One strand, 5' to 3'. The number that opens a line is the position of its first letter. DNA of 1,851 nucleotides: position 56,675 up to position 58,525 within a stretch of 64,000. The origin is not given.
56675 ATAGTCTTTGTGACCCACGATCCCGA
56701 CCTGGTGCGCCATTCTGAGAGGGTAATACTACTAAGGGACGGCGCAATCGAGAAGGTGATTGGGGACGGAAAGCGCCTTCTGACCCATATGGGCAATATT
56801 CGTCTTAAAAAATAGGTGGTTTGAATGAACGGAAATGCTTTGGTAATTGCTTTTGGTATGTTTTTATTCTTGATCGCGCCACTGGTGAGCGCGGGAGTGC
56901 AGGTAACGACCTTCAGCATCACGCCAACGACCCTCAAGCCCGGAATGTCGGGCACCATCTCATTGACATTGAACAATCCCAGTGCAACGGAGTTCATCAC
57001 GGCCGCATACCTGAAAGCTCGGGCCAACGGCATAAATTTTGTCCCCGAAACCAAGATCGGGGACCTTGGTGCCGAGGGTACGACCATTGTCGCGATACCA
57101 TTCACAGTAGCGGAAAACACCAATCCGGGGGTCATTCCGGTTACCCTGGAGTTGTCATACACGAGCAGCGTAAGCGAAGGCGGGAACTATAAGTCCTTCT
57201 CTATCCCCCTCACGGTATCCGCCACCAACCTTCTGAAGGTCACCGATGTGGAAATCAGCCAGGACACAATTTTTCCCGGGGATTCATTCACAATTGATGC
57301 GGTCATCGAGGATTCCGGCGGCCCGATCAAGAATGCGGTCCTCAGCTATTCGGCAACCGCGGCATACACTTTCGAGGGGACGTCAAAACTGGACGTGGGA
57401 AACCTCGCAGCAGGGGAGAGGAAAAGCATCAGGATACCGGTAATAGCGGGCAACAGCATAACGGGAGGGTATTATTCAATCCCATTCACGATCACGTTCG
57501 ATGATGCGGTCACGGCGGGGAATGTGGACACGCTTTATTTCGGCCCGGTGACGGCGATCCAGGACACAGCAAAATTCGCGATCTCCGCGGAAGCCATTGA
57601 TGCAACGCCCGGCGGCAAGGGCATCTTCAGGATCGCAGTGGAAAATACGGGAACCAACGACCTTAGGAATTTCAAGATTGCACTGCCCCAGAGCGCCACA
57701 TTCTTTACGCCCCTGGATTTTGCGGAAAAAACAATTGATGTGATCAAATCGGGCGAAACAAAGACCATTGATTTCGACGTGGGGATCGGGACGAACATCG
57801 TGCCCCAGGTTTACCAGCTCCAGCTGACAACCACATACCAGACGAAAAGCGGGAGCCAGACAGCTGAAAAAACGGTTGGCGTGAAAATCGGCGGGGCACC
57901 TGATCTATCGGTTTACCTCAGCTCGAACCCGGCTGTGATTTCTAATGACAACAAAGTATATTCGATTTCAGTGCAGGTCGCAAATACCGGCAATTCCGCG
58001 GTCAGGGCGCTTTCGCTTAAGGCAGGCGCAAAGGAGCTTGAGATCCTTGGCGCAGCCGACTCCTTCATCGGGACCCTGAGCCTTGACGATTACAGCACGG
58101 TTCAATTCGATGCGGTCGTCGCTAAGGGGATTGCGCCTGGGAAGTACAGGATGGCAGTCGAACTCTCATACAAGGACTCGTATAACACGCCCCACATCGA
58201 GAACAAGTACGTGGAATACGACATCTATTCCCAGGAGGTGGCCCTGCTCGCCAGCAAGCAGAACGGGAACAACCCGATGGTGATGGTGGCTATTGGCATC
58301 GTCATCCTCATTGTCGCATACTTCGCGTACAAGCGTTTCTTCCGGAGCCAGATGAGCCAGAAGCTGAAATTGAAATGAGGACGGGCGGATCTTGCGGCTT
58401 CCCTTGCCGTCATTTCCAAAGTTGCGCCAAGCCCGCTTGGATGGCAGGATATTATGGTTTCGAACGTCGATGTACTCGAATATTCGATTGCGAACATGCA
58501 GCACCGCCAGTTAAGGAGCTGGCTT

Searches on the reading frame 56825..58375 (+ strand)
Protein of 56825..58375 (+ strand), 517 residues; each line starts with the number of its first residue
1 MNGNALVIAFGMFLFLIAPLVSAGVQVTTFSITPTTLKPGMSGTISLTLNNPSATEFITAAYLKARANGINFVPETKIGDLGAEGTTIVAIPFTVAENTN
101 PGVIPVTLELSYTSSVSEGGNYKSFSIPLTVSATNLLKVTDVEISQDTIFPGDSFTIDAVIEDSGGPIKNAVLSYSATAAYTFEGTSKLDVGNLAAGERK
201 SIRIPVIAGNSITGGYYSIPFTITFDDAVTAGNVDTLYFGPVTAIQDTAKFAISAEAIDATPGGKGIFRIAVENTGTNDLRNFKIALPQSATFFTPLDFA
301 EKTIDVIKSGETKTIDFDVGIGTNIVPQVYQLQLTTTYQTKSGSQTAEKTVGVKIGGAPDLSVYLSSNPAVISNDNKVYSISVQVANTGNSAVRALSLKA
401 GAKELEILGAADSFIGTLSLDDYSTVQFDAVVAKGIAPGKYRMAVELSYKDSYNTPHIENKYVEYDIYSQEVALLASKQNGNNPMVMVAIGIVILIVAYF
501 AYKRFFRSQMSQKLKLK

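Call 17: search_protein_families(library=pfam, proteins=[window:56825-58375:+], max_evalue=0.01)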
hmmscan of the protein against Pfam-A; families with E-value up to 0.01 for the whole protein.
window:56825-58375:+ (517 aa): 3 families
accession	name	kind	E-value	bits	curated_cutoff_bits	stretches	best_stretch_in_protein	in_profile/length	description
PF10633.15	NPCBM_assoc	-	2.4e-10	40.9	24.4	0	261-339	2-78/78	NPCBM-associated, NEW3 domain of alpha-galactosidase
PF07705.17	CARDB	-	7.5e-10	39.4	22.7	1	358-445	1-81/101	CARDB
PF14728.12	PTHB1_GAE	-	0.00051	21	27.4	0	303-344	39-80/88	PTHB1 GAE domain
